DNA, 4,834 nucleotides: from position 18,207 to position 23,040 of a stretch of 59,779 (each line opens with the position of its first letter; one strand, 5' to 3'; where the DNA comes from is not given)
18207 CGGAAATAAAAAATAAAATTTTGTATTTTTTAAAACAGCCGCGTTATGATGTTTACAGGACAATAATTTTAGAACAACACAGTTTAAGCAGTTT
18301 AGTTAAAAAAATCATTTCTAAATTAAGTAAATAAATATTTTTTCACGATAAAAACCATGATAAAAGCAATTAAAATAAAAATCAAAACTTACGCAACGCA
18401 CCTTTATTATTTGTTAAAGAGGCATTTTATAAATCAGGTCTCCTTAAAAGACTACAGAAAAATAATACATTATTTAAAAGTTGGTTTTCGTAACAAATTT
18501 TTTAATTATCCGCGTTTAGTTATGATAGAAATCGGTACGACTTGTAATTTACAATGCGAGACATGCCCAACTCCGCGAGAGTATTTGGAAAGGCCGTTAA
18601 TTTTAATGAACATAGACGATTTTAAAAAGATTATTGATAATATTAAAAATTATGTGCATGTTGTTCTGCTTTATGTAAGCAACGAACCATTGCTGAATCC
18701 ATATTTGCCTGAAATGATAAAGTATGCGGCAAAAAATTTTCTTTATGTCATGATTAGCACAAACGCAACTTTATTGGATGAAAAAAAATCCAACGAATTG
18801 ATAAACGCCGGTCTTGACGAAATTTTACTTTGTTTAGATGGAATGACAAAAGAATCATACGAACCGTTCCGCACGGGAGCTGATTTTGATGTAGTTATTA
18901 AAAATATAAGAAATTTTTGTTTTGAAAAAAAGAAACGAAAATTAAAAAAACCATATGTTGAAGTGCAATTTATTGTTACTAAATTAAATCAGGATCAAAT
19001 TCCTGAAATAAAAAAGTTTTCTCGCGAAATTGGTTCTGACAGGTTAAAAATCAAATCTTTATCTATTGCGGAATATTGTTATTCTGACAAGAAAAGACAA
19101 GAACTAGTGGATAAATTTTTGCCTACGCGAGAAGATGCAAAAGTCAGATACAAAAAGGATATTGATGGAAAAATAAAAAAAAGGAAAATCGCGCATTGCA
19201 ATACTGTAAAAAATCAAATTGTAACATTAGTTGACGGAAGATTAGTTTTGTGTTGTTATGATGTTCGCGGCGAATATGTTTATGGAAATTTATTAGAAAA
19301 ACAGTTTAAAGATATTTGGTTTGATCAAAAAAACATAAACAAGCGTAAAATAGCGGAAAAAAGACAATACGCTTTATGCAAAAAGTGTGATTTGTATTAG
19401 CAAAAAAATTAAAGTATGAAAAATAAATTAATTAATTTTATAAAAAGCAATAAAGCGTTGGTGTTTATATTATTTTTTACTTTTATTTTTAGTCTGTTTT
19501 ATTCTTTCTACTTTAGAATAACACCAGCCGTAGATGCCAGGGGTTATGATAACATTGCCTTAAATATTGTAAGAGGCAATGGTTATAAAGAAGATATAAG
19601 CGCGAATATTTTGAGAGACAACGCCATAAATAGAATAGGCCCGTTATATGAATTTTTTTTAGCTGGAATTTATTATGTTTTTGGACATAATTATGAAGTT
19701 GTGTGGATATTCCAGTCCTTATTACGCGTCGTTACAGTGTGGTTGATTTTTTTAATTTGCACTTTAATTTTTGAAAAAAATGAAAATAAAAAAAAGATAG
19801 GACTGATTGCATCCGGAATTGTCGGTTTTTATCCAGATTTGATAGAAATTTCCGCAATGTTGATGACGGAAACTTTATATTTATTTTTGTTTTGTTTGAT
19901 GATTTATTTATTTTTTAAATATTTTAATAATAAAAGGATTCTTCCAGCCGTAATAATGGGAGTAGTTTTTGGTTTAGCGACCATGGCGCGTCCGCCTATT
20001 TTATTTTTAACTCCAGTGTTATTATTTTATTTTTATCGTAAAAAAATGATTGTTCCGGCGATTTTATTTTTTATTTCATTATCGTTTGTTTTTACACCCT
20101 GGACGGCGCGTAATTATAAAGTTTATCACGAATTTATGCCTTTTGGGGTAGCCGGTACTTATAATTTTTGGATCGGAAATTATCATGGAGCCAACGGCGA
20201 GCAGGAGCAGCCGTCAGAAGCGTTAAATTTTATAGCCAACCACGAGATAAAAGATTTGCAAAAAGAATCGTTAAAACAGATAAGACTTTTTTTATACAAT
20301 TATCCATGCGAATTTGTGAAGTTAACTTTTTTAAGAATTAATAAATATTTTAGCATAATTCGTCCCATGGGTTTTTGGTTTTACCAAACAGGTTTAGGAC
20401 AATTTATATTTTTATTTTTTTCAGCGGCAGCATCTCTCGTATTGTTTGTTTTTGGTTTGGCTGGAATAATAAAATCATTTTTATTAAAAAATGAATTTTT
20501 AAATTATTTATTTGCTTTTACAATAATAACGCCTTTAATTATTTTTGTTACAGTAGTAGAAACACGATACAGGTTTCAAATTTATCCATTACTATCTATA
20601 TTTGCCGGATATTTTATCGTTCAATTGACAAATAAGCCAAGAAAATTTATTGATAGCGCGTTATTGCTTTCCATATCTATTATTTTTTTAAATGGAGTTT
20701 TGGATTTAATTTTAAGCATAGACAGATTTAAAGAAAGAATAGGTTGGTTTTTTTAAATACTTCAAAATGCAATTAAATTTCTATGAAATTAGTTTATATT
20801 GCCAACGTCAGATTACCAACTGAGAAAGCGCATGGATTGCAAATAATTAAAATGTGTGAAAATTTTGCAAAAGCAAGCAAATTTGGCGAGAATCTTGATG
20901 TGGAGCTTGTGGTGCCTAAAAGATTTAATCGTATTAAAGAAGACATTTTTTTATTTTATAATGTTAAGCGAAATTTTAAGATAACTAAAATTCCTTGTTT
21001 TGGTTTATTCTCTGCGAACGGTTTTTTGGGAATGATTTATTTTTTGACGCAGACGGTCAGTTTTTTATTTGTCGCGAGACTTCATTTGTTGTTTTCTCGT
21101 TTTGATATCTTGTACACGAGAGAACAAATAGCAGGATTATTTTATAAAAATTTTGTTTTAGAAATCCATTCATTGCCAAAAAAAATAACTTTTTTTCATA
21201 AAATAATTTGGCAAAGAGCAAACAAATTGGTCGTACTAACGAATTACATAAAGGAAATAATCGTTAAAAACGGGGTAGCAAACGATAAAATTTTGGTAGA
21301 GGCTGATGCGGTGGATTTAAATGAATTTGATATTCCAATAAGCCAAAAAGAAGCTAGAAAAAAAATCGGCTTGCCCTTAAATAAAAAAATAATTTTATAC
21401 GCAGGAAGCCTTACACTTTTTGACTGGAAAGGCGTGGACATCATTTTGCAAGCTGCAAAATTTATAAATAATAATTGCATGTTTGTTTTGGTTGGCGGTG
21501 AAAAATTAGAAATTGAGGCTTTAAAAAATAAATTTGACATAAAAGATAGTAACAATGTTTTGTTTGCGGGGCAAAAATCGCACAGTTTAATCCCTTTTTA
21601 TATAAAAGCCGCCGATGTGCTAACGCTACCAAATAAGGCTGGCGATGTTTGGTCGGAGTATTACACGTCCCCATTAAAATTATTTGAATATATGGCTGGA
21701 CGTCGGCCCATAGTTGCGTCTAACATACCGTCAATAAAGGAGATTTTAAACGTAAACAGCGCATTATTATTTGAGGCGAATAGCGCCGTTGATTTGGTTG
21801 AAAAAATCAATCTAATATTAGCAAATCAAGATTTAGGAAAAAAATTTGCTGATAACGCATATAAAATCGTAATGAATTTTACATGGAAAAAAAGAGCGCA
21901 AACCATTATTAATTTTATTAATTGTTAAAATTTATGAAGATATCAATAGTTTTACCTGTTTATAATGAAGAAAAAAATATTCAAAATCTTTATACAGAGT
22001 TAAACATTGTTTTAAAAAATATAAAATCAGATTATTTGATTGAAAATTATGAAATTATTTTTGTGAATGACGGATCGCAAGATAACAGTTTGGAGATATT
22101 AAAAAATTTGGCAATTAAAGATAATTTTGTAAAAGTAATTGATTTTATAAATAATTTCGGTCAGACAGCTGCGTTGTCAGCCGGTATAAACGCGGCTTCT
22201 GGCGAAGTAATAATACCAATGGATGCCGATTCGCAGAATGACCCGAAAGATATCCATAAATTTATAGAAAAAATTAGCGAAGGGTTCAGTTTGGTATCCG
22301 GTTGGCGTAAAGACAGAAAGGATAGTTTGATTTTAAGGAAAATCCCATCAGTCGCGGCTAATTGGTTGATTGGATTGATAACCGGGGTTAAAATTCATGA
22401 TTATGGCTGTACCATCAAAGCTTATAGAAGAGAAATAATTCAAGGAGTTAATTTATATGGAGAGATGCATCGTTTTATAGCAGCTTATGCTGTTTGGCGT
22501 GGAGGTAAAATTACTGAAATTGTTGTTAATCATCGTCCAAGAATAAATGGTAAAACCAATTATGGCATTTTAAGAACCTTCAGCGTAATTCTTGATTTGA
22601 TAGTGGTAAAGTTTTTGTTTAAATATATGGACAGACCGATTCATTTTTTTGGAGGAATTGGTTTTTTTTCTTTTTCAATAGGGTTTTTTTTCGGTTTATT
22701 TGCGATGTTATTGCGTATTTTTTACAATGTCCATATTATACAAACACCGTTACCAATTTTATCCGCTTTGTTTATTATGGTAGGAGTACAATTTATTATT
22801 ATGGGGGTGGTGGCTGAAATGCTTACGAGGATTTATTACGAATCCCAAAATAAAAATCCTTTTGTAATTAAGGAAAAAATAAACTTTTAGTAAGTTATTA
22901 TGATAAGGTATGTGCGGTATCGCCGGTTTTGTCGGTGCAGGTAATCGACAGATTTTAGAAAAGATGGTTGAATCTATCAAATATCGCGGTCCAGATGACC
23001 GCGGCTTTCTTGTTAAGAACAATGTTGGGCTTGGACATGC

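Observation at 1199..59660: One ~58-kb, 48-gene, single-strand glycan assembly and tailoring mega-locus behind a consensus promoter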

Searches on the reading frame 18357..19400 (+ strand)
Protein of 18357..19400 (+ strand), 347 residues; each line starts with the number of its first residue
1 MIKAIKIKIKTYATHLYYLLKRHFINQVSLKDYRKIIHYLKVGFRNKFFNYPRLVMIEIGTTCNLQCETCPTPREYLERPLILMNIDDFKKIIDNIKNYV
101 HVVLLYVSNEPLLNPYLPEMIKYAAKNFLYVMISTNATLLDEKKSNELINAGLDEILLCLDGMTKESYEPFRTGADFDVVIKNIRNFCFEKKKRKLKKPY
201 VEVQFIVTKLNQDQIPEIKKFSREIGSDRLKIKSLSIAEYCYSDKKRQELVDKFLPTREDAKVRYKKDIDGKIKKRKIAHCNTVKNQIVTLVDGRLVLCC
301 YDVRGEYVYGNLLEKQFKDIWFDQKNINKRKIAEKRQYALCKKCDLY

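Call 7: search_protein_families(library=pfam, proteins=[window:18357-19400:+], max_evalue=0.001)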
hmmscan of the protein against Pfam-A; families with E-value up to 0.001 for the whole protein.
window:18357-19400:+ (347 aa): 2 families
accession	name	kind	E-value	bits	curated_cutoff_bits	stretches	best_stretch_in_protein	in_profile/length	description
PF04055.27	Radical_SAM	-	4.9e-16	59.8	29.5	1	57-187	1-136/166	Radical SAM superfamily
PF13186.11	SPASM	-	8.6e-10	39.2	21.5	1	281-345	1-67/67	Iron-sulfur cluster-binding domain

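Call 29: search_protein_families(library=ncbifam, proteins=[window:18357-19400:+], max_evalue=0.001)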
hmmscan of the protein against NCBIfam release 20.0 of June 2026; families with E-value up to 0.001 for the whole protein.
window:18357-19400:+ (347 aa): 37 families (the best 25 are shown)
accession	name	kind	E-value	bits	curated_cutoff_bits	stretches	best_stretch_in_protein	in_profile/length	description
TIGR04317.1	W_rSAM_matur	equivalog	5.5e-36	124.4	380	1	53-346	4-315/349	tungsten cofactor oxidoreductase radical SAM maturase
TIGR04311.1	rSAM_Geo_metal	subfamily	6.7e-24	84.7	400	1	51-230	1-182/423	radical SAM/SPASM family putative metalloenzyme maturase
TIGR04546.1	rSAM_ahbC_deAc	equivalog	6.5e-21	74.6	650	1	54-230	40-208/390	12,18-didecarboxysiroheme deacetylase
TIGR04347.1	pseudo_SAM_Halo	equivalog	7.8e-21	74.8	525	1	55-237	40-214/390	TIGR04347 family pseudo-SAM/SPASM protein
TIGR04054.1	rSAM_NirJ1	equivalog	2.3e-20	72.6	650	1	54-231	37-206/387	putative heme d1 biosynthesis radical SAM protein NirJ1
TIGR04545.1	rSAM_ahbD_hemeb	equivalog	4.4e-19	69.1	500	1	54-232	1-172/339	heme b synthase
TIGR04051.1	rSAM_NirJ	equivalog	8.8e-17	61.1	515.45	1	59-246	8-187/354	heme d1 biosynthesis radical SAM protein NirJ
TIGR02109.1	PQQ_syn_pqqE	equivalog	9.8e-17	60.9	381.35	1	50-260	4-201/358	pyrroloquinoline quinone biosynthesis protein PqqE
TIGR04055.1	rSAM_NirJ2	equivalog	1.1e-16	61.3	500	1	60-330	7-282/326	putative heme d1 biosynthesis radical SAM protein NirJ2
TIGR04133.1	rSAM_w_lipo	hypoth_equivalog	2e-16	59.9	425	1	54-343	25-323/350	TIGR04133 family radical SAM/SPASM protein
TIGR03962.1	mycofact_rSAM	equivalog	2.6e-16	59.8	265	1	52-233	11-183/339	mycofactocin radical SAM maturase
TIGR04321.1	spiroSPASM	subfamily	4.6e-16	58.6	250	2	20-215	199-398/510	spiro-SPASM protein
TIGR02668.1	moaA_archaeal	equivalog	6.9e-14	51.5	325.25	1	56-293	13-243/303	GTP 3',8-cyclase MoaA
TIGR04053.2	TIGR04053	equivalog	4.4e-13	49.2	395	1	50-227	5-178/366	TIGR04053 family radical SAM/SPASM domain-containing protein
NF050035.1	rSAM_WgK_link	exception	7.5e-13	48.2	650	1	47-215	3-164/367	radical SAM/SPASM peptide maturase WgkB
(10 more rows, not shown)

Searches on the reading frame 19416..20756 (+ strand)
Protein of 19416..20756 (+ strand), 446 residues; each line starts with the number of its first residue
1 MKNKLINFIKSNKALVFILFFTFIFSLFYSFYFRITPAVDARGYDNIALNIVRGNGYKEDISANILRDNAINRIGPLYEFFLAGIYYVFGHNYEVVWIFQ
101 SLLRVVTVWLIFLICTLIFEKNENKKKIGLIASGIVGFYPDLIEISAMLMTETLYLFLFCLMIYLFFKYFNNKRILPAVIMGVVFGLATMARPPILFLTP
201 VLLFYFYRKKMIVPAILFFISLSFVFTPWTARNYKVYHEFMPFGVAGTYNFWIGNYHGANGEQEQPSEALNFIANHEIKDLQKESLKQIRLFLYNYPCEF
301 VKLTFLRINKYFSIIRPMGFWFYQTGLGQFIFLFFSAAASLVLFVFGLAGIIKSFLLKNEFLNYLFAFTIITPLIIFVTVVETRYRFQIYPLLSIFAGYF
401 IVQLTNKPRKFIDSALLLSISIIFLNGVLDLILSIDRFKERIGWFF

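Call 7: search_protein_families(library=pfam, proteins=[window:19416-20756:+], max_evalue=0.001)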
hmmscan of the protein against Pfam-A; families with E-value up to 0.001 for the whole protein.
window:19416-20756:+ (446 aa): 1 family
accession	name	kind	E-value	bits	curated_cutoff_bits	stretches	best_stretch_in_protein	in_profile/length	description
PF13231.12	PMT_2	-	9.9e-11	42.5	26.1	1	76-207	4-130/160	Dolichyl-phosphate-mannose-protein mannosyltransferase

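Call 81: search_protein_families(library=ncbifam, proteins=[window:19416-20756:+], max_evalue=0.01)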
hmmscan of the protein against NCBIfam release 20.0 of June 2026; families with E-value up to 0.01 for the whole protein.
window:19416-20756:+ (446 aa): 1 family
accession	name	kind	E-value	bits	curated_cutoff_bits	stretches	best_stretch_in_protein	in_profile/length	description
NF047440.1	LA3751_2_3_fam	subfamily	2.8e-08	33.1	200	1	78-243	85-250/460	LA_3751/LA_3752 family putative glycosyltransferase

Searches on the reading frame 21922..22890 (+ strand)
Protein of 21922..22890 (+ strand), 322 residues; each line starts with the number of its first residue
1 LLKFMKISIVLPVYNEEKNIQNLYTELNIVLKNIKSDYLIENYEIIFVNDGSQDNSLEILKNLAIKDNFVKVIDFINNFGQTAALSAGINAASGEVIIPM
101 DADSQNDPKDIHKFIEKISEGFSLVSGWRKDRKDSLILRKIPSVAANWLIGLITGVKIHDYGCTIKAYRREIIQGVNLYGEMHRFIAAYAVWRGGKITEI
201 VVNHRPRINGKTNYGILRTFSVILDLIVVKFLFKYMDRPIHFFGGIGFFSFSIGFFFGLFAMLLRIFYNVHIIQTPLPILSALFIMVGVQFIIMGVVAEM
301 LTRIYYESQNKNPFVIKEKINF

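Call 7: search_protein_families(library=pfam, proteins=[window:21922-22890:+], max_evalue=0.001)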
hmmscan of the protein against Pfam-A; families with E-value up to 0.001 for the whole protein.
window:21922-22890:+ (322 aa): 2 families
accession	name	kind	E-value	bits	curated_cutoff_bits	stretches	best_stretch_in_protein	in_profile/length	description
PF00535.33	Glycos_transf_2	-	6.2e-31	108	23.3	1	8-173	1-164/168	Glycosyl transferase family 2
PF10111.15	Glyco_tranf_2_2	-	2.2e-08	34.4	27.3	1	8-114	1-102/276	Glycosyltransferase like family 2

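Call 81: search_protein_families(library=ncbifam, proteins=[window:21922-22890:+], max_evalue=0.01)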
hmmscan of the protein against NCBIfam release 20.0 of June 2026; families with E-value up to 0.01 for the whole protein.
window:21922-22890:+ (322 aa): 22 families
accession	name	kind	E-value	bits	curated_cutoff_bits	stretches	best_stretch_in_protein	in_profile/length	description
NF007986.1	PRK10714.1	equivalog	2e-54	184.7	529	1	4-318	5-310/316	undecaprenyl-phosphate 4-deoxy-4-formamido-L-arabinose transferase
NF047588.1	GlcsyltransPgfSStrep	equivalog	3.9e-46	157.7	500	1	5-318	1-304/308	glycosyltransferase PgfS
TIGR04182.1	glyco_TIGR04182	equivalog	1.8e-20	73.6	325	1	7-307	2-288/293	S-layer glycoprotein N-glycosyltransferase AglJ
TIGR03937.1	PgaC_IcaA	equivalog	3.4e-20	72.4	422.3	1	5-154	45-188/407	poly-beta-1,6-N-acetyl-D-glucosamine synthase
NF007482.0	PRK10073.1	equivalog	1.3e-13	50.7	423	1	4-115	5-107/334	glycosyltransferase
NF041875.1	EPS_EpsD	equivalog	2.5e-12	46.8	370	1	7-121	1-107/325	exopolysaccharide biosynthesis glycosyltransferase EpsD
NF041391.1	DPhHxTase_Halo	equivalog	1.7e-11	43.5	375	1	14-212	4-190/213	dolichyl-phosphate hexose transferase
TIGR04283.1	glyco_like_mftF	equivalog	1.9e-10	40.7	182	1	7-119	1-97/221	TIGR04283 family arsenosugar biosynthesis glycosyltransferase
NF047683.1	TeichurnBiosyTuaG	equivalog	6.9e-10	39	400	1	6-117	7-110/252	teichuronic acid biosynthesis protein TuaG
TIGR03111.1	glyc2_xrt_Gpos1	hypoth_equivalog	9.7e-09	34.5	363.95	1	3-119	47-157/439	TIGR03111 family XrtG-associated glycosyltransferase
NF058614.1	PPMAGASynPpgS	equivalog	1.5e-08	34.4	370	1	8-133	3-117/226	polyprenyl-phospho-N-acetylgalactosaminyl synthase PpgS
TIGR03965.1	mycofact_glyco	equivalog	6.2e-08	31.9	280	1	6-109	75-170/467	mycofactocin biosynthesis glycosyltransferase MftF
NF050050.1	ProtGlycPglI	equivalog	7.5e-07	28.8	500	1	6-127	3-117/306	GalNAc(5)-diNAcBac-PP-undecaprenol beta-1,3-glucosyltransferase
TIGR04242.1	nodulat_NodC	equivalog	7.9e-07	28.4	550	1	6-119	49-157/395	chitooligosaccharide synthase NodC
NF053739.1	GlytfEpsEBac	equivalog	7.8e-06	25.1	450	1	6-113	2-102/265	glycosyltransferase EpsE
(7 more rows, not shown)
